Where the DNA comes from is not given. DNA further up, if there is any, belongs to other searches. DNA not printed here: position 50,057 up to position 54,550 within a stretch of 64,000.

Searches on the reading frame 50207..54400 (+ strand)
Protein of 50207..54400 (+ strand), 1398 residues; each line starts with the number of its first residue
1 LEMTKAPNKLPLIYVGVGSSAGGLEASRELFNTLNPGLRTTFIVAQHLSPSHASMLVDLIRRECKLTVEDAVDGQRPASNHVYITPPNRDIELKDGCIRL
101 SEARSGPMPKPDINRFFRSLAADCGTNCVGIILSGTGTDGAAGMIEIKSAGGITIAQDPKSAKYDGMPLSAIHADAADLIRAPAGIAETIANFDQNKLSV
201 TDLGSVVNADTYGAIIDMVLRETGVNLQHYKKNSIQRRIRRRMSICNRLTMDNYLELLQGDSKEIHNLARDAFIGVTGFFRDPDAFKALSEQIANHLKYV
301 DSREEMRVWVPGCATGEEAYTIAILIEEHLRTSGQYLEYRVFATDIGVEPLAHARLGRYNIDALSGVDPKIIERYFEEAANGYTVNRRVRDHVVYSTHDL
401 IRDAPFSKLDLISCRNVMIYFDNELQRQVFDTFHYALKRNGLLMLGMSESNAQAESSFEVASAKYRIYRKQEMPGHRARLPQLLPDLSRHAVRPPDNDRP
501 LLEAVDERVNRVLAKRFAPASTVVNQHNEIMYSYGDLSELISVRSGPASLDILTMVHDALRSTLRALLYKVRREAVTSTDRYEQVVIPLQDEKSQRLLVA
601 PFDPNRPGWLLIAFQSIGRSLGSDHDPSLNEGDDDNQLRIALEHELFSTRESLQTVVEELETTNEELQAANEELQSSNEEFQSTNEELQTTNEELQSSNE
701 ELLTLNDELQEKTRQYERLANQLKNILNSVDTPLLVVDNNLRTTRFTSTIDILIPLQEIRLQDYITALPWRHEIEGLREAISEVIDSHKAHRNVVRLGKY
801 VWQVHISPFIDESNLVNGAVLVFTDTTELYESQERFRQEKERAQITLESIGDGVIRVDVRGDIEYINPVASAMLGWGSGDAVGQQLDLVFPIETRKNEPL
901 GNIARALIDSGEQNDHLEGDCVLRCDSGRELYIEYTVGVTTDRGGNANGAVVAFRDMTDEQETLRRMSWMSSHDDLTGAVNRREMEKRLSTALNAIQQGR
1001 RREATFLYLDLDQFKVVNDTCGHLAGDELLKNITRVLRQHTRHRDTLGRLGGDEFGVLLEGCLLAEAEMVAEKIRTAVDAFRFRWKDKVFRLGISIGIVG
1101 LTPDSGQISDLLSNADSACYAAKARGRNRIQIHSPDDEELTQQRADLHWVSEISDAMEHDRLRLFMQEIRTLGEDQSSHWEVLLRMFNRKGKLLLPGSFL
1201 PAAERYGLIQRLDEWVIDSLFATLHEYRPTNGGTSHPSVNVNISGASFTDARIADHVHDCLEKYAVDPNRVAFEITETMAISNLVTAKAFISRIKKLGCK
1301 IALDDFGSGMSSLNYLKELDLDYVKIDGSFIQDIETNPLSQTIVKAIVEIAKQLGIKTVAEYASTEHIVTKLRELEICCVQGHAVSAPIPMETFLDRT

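Call 98: search_solved_structures(query=window:50207-54400:+, max_evalue=0.00001)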
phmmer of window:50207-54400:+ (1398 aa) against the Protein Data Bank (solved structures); distinct sequences matched with E-value up to 0.00001: 100 (the best 60 are shown).
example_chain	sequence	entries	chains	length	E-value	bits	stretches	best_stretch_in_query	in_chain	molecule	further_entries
5xgb_A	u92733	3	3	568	3.9e-138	465.2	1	835-1391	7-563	Uncharacterized protein | Uncharacterized protein PA0861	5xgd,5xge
5m3c_A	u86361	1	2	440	7.1e-70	239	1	972-1396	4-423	Diguanylate cyclase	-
4rnh_A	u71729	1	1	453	4.7e-60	206.5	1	965-1394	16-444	Motility regulator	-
4rnf_A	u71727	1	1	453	1.1e-58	201.9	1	965-1394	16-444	Motility regulator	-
8pps_A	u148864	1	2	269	1.1e-56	195.4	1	1140-1391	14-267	EAL domain-containing protein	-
4j40_A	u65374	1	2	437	4.9e-44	153.4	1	967-1388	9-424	FimX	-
9clo_A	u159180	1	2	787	3.9e-38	133.9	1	961-1393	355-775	Oxygen sensor protein DosP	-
9bgv_A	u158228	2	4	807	4.3e-38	133.7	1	961-1393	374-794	Oxygen sensor protein DosP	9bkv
9cmf_A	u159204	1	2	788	4.4e-38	133.7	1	961-1393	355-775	Oxygen sensor protein DosP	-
9cdr_A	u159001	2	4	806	4.7e-38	133.6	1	961-1393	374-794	Oxygen sensor protein DosP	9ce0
7lkq_A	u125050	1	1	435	1.2e-34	122.4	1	962-1390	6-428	FimX(GGDEF-EAL)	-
3pjw_A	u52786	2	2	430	7.5e-34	119.7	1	954-1390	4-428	Cyclic dimeric GMP binding protein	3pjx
5m1t_A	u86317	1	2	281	1e-32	115.9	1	1147-1395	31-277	MucR Phosphodiesterase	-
4rni_A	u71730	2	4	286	2.1e-31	111.6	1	1152-1394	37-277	Motility regulator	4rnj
2r6o_A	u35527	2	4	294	1.5e-29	105.5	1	1147-1394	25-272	Putative diguanylate cyclase/phosphodiesterase (GGDEF & EAL domains) | PUTATIVE DIGUANYLATE CYCLASE/PHOSPHODIESTERASE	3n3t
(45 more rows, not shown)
